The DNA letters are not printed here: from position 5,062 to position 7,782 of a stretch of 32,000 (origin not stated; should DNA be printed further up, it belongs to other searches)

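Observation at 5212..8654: AAA+ ATPase + intracellular subtilase operon (IetAS-like) with large unassigned domains: best candidate for a defence/conflict system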

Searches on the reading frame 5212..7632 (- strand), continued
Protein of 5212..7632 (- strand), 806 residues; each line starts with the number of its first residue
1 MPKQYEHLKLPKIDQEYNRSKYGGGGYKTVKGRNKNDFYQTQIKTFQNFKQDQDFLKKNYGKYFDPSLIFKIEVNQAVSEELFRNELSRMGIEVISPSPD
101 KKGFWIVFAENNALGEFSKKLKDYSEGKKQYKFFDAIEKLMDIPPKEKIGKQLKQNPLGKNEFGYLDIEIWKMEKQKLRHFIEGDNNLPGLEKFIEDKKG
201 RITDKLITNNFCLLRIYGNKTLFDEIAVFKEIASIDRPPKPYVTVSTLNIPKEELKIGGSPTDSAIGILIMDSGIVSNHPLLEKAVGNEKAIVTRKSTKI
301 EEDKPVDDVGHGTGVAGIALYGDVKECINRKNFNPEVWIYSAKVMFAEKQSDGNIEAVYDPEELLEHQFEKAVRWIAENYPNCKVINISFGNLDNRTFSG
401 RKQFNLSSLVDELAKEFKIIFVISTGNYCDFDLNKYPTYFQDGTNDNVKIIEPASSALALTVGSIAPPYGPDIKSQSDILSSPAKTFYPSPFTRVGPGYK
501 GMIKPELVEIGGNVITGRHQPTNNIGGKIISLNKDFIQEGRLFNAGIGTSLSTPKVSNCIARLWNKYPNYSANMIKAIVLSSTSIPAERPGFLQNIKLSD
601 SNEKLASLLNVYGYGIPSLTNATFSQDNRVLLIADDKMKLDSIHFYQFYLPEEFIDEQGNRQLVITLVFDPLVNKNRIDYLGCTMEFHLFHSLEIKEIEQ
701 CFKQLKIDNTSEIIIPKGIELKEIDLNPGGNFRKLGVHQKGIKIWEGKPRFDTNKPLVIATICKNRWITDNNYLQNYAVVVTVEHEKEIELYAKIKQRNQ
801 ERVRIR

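Call 23: find_encoding_contigs(protein=P0088, flank=8000, max_places=2)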
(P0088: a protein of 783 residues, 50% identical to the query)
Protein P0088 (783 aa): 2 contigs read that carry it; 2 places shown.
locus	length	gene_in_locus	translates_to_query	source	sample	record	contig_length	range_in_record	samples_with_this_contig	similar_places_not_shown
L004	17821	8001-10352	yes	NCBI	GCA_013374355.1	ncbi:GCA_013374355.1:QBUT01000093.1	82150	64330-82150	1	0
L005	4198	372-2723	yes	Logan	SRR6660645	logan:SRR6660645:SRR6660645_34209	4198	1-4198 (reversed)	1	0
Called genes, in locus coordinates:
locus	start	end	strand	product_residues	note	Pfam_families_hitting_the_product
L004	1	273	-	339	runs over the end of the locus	PF00520:Ion_trans (weak), PF07885:Ion_trans_2, PF02254:TrkA_N, PF02080:TrkA_C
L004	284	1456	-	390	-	PF00764:Arginosuc_synth, PF20979:Arginosuc_syn_C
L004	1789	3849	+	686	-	PF12161:HsdM_N, PF02384:N6_Mtase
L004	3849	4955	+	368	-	PF13784:Fic_N, PF02661:Fic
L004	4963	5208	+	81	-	-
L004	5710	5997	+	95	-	PF01909:NTP_transf_2, PF18765:Polbeta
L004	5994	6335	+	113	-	PF01934:HepT-like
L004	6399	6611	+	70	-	-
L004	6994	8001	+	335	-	PF00004:AAA, PF17862:AAA_lid_3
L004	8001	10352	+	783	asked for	PF27160:Y4kK_N, PF27210:Y4kK_2nd, PF00082:Peptidase_S8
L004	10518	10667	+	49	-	-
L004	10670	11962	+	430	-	PF01420:Methylase_S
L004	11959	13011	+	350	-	PF13784:Fic_N (weak), PF02661:Fic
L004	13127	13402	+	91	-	-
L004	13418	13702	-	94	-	-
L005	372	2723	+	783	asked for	PF27160:Y4kK_N, PF27210:Y4kK_2nd, PF00082:Peptidase_S8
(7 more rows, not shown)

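Call 29: find_related_loci(query=A2, collection=genome_contigs, flank=10000)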
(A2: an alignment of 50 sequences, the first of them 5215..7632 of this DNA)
Query A2 (806 aa) in genome_contigs; peptide patterns used: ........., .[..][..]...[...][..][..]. (x = any residue, [..] = any of these).
600 stretches matched a pattern (row limit reached: there are more); 186 encode a relative of the query (tblastn E <= 1e-3); the best 80 are kept; 80 distinct loci.
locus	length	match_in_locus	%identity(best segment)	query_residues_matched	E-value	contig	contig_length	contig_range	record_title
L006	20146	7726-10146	84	1-806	0e+0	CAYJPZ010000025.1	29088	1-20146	MAG TPA_asm: uncultured candidatus Brocadiaceae bacterium isolate ERP124720_co1_183 genome assembly, contig: NODE_2154_l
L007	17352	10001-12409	51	6-806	0e+0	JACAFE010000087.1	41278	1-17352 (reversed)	MAG: Nitrospirae bacterium isolate L.E.N.5_1 k119_1289973, whole genome shotgun sequence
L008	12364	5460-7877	51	6-806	0e+0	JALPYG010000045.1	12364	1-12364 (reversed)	Dehalococcoidia bacterium isolate AH-958-J08 AH-958-J08_NODE_45, whole genome shotgun sequence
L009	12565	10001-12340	48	1-805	0e+0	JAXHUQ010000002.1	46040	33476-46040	MAG: Halobacteriota archaeon isolate MAG55_tar_biofilm MAG55_2, whole genome shotgun sequence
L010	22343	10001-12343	48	1-806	0e+0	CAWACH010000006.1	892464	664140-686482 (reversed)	MAG: uncultured Methanocellaceae archaeon isolate MFD09286.bin.2.142 genome assembly, contig: contig_67110, whole genome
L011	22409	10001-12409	47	1-806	0e+0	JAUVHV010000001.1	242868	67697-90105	MAG: Candidatus Omnitrophota bacterium isolate CSMAG_411 CSMAG_411_k141_1432003_length_242868_cov_13.9988, whole genome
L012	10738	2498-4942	43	6-806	0e+0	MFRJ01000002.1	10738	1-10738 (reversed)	MAG: Candidatus Melainabacteria bacterium GWA2_34_9 gwa2_scaffold_10299, whole genome shotgun sequence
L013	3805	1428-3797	40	6-801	0e+0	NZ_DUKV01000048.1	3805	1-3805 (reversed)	MAG: Methanocalculus sp. isolate UBA9912 contig_15153, whole genome shotgun sequence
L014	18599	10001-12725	42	1-805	6e-176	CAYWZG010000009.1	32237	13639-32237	MAG TPA_asm: uncultured Methanotrichaceae archaeon isolate binchicken_co243_172 genome assembly, contig: NODE_901_length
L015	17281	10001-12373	39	7-805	1e-164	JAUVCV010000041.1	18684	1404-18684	MAG: Methanogenium sp. isolate CSMAG_280 CSMAG_280_k141_3907848_length_18684_cov_10.3411, whole genome shotgun sequence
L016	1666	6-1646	44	235-805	4e-161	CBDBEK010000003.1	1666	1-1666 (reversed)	MAG: Nitrosopumilus sp. isolate eb6070b7-b3a7-45a2-b86f-918436be457c genome assembly, contig: contig_3, whole genome sho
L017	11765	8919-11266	46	3-805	2e-171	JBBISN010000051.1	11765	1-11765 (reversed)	MAG: Nitrososphaera sp. isolate RSF170216_bin_374 NODE_1897_length_11765_cov_21.071904, whole genome shotgun sequence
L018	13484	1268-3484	38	46-806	1e-137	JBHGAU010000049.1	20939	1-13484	MAG: Methanotrichaceae archaeon isolate SBS.BIN.91 SBSBIN91_contig_49, whole genome shotgun sequence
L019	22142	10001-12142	31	83-806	8e-88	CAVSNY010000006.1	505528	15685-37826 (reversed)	MAG: uncultured Gammaproteobacteria bacterium isolate MFD03066.bin.1.24 genome assembly, contig: contig_25448, whole gen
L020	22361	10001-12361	28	1-806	4e-79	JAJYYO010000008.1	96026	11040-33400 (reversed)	MAG: Proteobacteria bacterium isolate FK4.bin2 NODE_189_length_96026_cov_10.455907, whole genome shotgun sequence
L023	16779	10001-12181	28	65-806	1e-71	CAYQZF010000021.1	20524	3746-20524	MAG TPA_asm: uncultured Nitrosomonas sp. isolate SRP262948_co1_185 genome assembly, contig: NODE_2437_length_20524_cov_2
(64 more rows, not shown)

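Call 35: search_protein_families(library=padloc, alignment_id=A3, max_evalue=0.00001)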
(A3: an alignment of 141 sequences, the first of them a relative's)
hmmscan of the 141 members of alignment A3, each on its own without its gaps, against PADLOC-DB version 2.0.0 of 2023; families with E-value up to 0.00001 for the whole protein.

A. member 1, L004:287-1543:- (419 aa): 0 families

B. families by the number of members that match (of 141 scanned): 504 families (the first 25 are shown)
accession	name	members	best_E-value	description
PDLC03633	MTase_III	6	7.6e-92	Type III methyltransferase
PDLC04134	mad2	6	1.8e-49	mads_2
PDLC03636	MTase_III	5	8.9e-222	Type III methyltransferase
PDLC03644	MTase_III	5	3.1e-133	Type III methyltransferase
PDLC03637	MTase_III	5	1.4e-92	Type III methyltransferase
PDLC03635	MTase_III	5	3.9e-86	Type III methyltransferase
PDLC03634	MTase_III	5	9.7e-86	Type III methyltransferase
PDLC03638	MTase_III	5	2.7e-67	Type III methyltransferase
PDLC03641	MTase_III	5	7.4e-66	Type III methyltransferase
PDLC03640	MTase_III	5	6.4e-65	Type III methyltransferase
PDLC03354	MTase_II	5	5.4e-63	Type II methyltransferase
PDLC03642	MTase_III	5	3.5e-47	Type III methyltransferase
PDLC03299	MTase_II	5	5.8e-44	Type II methyltransferase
PDLC03639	MTase_III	5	6.4e-32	Type III methyltransferase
PDLC03645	MTase_III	5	4.3e-15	Type III methyltransferase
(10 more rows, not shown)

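Call 36: search_protein_families(library=padloc, proteins=[L007:12478-14556:+, L007:14563-17133:+, L008:7877-10441:+, L020:12393-14138:+, L020:15154-17841:+, L023:5774-8626:+, L023:12213-13916:+, L019:12775-16152:-, L015:5728-7734:+, L010:3363-5747:+], max_evalue=1e-8)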
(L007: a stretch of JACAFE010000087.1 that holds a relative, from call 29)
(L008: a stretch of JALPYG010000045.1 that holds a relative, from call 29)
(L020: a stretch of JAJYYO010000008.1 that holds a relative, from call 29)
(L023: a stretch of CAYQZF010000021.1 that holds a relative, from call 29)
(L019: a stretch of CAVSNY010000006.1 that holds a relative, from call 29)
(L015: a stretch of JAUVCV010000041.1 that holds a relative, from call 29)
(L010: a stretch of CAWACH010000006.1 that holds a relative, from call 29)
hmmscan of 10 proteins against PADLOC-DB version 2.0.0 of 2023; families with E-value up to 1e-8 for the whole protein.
L007:12478-14556:+ (693 aa): 35 families (the best 25 are shown)
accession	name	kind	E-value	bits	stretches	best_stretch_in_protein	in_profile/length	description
PDLC03354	MTase_II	-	5.4e-63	211.5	1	36-403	22-388/425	Type II methyltransferase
PDLC03638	MTase_III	-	4.2e-62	208.6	1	106-392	395-671/816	Type III methyltransferase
PDLC03636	MTase_III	-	3.8e-47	159.3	2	75-262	38-207/575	Type III methyltransferase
PDLC03635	MTase_III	-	3.1e-44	149.8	2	83-257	218-382/708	Type III methyltransferase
PDLC03300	MTase_II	-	7.6e-42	141.4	2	127-228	67-165/302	Type II methyltransferase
PDLC03633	MTase_III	-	1.7e-38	130.7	2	332-459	288-413/616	Type III methyltransferase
PDLC03644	MTase_III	-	3.2e-38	129.8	1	77-399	32-395/542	Type III methyltransferase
PDLC03339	MTase_II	-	3.8e-37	126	2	87-237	7-148/399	Type II methyltransferase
PDLC03634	MTase_III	-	3.2e-35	120.1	1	78-371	89-424/621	Type III methyltransferase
PDLC03371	MTase_II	-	1e-32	111.7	1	84-402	11-257/260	Type II methyltransferase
PDLC03641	MTase_III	-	2.1e-27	93.9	1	148-377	185-432/657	Type III methyltransferase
PDLC03299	MTase_II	-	8.8e-26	89.1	2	333-411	193-273/296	Type II methyltransferase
PDLC03632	MTase_III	-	1.6e-24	84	1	272-399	409-531/983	Type III methyltransferase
PDLC03216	MTase_II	-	8.7e-23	78.9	1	336-483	194-344/364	Type II methyltransferase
PDLC03642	MTase_III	-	4.8e-21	73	1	35-376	40-382/528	Type III methyltransferase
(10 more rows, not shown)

L007:14563-17133:+ (857 aa): 2 families
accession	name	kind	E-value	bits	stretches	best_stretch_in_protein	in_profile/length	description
PDLC03648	REase_III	-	1.1e-14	51.5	1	302-431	233-357/871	Type III restriction enzyme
PDLC03647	REase_III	-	6e-10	35.9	0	380-431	504-553/989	Type III restriction enzyme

L008:7877-10441:+ (855 aa): 1 family
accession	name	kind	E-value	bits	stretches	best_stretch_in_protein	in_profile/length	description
PDLC03648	REase_III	-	2.6e-15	53.6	0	453-533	311-387/871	Type III restriction enzyme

L020:12393-14138:+ (582 aa): 34 families (the best 25 are shown)
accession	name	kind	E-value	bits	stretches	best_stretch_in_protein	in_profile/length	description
PDLC03636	MTase_III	-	8.9e-222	735.9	1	1-533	1-561/575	Type III methyltransferase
PDLC03644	MTase_III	-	3.1e-133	443.4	1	55-416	37-430/542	Type III methyltransferase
PDLC03637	MTase_III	-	1.4e-92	309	1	53-366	118-453/513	Type III methyltransferase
PDLC03634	MTase_III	-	9.7e-86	287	2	100-371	167-449/621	Type III methyltransferase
PDLC03635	MTase_III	-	2.5e-77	259.2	2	56-192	218-357/708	Type III methyltransferase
PDLC03638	MTase_III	-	2.7e-67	225.8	1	52-426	376-733/816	Type III methyltransferase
PDLC03641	MTase_III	-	7.4e-66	221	2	102-355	180-429/657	Type III methyltransferase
PDLC03640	MTase_III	-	6.4e-65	217.7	3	222-385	276-450/654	Type III methyltransferase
PDLC03642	MTase_III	-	3.5e-47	159.3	1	52-355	78-380/528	Type III methyltransferase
PDLC03354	MTase_II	-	8.2e-45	151.6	1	54-370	58-374/425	Type II methyltransferase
PDLC03300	MTase_II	-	1.5e-36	124.1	2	94-192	76-171/302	Type II methyltransferase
PDLC03639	MTase_III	-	6.4e-32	108.7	1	57-218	88-252/639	Type III methyltransferase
PDLC03643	MTase_III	-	2.5e-31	107.3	1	110-352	1-246/465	Type III methyltransferase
PDLC03633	MTase_III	-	3.7e-30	103.2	1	308-371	283-346/616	Type III methyltransferase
PDLC03299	MTase_II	-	6.7e-30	102.6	2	56-192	14-145/296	Type II methyltransferase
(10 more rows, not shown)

L020:15154-17841:+ (896 aa): 2 families
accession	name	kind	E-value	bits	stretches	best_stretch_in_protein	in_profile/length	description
PDLC03648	REase_III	-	9.1e-208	690.4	1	82-891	2-863/871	Type III restriction enzyme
PDLC03647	REase_III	-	8.5e-12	42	1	372-554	503-686/989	Type III restriction enzyme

L023:5774-8626:+ (951 aa): 44 families (the best 25 are shown)
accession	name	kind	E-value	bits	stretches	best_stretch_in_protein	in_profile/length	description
PDLC02619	DrmD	-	9.6e-208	690.3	1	31-666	27-658/872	DrmD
PDLC02500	BrxHI|BrxHII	-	3.8e-71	238.8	3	479-653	511-682/933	BrxHI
PDLC02621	DrmD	-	1.1e-61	207.3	1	33-658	118-738/1040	DrmD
PDLC02623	DrmD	-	1.9e-56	189.4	2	487-683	567-768/1040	DrmD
PDLC00659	HmaA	-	4.7e-54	181.7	1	29-591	97-660/1176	SNF2 helicase / DEAD-box helicase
PDLC02620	DrmD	-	4.5e-50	168.6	2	12-442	75-506/1060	DrmD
PDLC02504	BrxHI|BrxHII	-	6.5e-49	164.7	2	30-461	103-525/971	BrxHII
PDLC02843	DpdE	-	3.1e-47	159.1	2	27-228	149-331/1091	DpdE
PDLC02840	DpdE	-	2.3e-40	136.7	2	29-238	152-347/1091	DpdE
PDLC02634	DrmD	-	1.9e-38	129.8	1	22-557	77-599/900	DrmD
PDLC02572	DrmA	-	5.2e-38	128.6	1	33-554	115-635/1043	DrmA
PDLC02844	DpdE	-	3.8e-37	125.7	2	29-246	146-353/1074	DpdE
PDLC00633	ZorD1|ZorD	-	1.2e-35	120.9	1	36-274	443-683/908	"SWI2/SNF2 helicase, Mrr-like nuclease"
PDLC00631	ZorD1|ZorD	-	7.6e-35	118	2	33-286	438-707/1071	"SWI2/SNF2 helicase, Mrr-like nuclease"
PDLC02846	DpdE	-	1e-33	114.3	1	28-214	154-340/1034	DpdE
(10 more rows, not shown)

L023:12213-13916:+ (568 aa): 30 families (the best 25 are shown)
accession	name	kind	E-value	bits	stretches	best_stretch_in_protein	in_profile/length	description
PDLC03636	MTase_III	-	4.1e-198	657.8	1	1-556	1-559/575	Type III methyltransferase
PDLC03635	MTase_III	-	3.9e-86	288.3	1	38-435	210-603/708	Type III methyltransferase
PDLC03644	MTase_III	-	3.9e-73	245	2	9-217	4-225/542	Type III methyltransferase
PDLC03638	MTase_III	-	8.5e-52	174.5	2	318-442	595-724/816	Type III methyltransferase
PDLC03634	MTase_III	-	7.7e-45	151.9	2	90-397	167-450/621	Type III methyltransferase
PDLC03641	MTase_III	-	6.8e-37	125.3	1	92-394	180-449/657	Type III methyltransferase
PDLC03640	MTase_III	-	2.9e-31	106.6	3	46-92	43-89/654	Type III methyltransferase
PDLC03354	MTase_II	-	4.7e-31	106.2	1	6-197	24-229/425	Type II methyltransferase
PDLC03300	MTase_II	-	2.9e-28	96.8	2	320-402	196-275/302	Type II methyltransferase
PDLC03632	MTase_III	-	4.2e-26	89.3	2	315-390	444-516/983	Type III methyltransferase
PDLC03646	MTase_III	-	7.4e-23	78.3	1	45-153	470-578/1057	Type III methyltransferase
PDLC03642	MTase_III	-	1.7e-22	77.8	1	41-198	77-238/528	Type III methyltransferase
PDLC03299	MTase_II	-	3.1e-22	77.4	1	345-393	199-247/296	Type II methyltransferase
PDLC03633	MTase_III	-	5.9e-22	76.1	1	344-396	294-346/616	Type III methyltransferase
PDLC03637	MTase_III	-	3.4e-21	73.5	1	4-181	82-271/513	Type III methyltransferase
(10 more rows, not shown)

L019:12775-16152:- (1126 aa): 29 families (the best 25 are shown)
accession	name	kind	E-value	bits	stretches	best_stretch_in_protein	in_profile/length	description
PDLC00132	GajB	-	5.3e-42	142.3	2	346-485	173-299/625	UrvD helicase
PDLC03802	RTasHel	-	6.9e-39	132.2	2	345-645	150-374/675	DRT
PDLC00114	GajB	-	1.7e-31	107.5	1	346-484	174-298/635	UrvD helicase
PDLC00117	GajB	-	1.2e-26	91.4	1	345-483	176-300/604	UrvD helicase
PDLC00103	GajB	-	3.5e-25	87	1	355-486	179-296/612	UrvD helicase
PDLC00107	GajB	-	1.3e-24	84.7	0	392-453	217-270/587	UrvD helicase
PDLC00112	GajB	-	2.1e-23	80.8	1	357-485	178-295/581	UrvD helicase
PDLC00122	GajB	-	2.6e-23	80.7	1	387-485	159-247/502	UrvD helicase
PDLC00127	GajB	-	2.8e-23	80.2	1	343-482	157-286/594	UrvD helicase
PDLC00130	GajB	-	2.5e-21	73.6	1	351-489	170-294/589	UrvD helicase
PDLC00123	GajB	-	4.2e-21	73.2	0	384-486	170-260/540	UrvD helicase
PDLC00136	GajB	-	4.4e-18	63.5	1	370-483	186-287/570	UrvD helicase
PDLC00119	GajB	-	1.3e-17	62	1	345-484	176-299/565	UrvD helicase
PDLC00138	GajB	-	1.6e-17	61.4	1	361-485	194-304/581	UrvD helicase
PDLC00121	GajB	-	1.5e-16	58.1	1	352-486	168-284/565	UrvD helicase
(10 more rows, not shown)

L015:5728-7734:+ (669 aa): 6 families
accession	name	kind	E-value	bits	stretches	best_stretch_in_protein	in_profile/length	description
PDLC04135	mad3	-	2.1e-61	206.6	2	561-653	247-338/374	mads_3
PDLC04140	mad8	-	1e-28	98.8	2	457-643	12-238/314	mads_8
PDLC02980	AriA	-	2e-14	52.3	0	580-641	238-302/304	-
PDLC02914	ATPase-Toprim_I-B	-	5.5e-12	43.6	0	465-493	18-46/443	-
PDLC02335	AbiLi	-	5.8e-11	40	0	538-650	158-243/326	AbiLi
PDLC04213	HEC-02A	-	5.9e-10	37.2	0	599-643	233-277/337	-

L010:3363-5747:+ (795 aa): 0 families

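Call 37: predict_structure(alignment_id=A2)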
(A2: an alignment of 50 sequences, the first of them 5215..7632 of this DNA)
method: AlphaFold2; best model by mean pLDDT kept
length: 806 residues; sequences in the alignment: 50
mean_pLDDT: 85.2   pTM: 0.78
mean pLDDT of the five models: 85.2, 84.9, 82.6, 82.6, 79.1
residues with pLDDT >= 90: 354; 70-90: 354; 50-70: 82; < 50: 16
segments of 3 or more residues with pLDDT < 50: 18-26, 708-710, 804-806
pLDDT, mean of each block of 10 residues (from residue 1): 87 58 44 81 88 89 88 78 82 72 77 79 82 86 86 86 88 81 89 93 74 86 92 83 83 93 95 88 83 66 72 94 93 96 86 82 85 92 94 77 86 96 93 86 77 94 89 58 87 89 94 78 75 89 92 97 97 98 92 85 89 96 95 95 90 91 97 80 92 81 57 67 89 92 90 90 86 94 93 90 49
secondary structure, 60 per line:
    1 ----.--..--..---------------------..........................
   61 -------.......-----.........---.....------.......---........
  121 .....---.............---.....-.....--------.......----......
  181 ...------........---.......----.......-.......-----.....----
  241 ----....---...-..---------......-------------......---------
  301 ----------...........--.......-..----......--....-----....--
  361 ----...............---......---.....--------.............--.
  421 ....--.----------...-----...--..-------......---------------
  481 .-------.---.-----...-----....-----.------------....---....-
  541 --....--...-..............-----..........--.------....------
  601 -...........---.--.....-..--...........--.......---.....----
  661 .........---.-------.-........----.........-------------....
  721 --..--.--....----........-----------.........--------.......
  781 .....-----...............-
elements in order (helices of 4 or more, strands of 3 or more residues): H35-60 E68-74 H80-88 E92-96 E103-109 H113-125 H129-136 E137-141 H145-148 H151-155 E164-170 H175-183 H190-197 E201-207 E212-218 H220-226 E232-236 H245-248 E267-272 E286-291 H311-321 H324-330 E338-343 E346-349 E355-358 H365-379 E383-388 E392-396 H405-417 E420-424 E460-465 E507-510 E529-532 H536-539 E543-546 H553-566 H572-581 H591-594 H602-612 H619-623 E629-639 E642-648 H652-656 E661-669 E683-690 H695-703 H717-720 H730-733 E738-745 E757-765 E774-785 H791-805
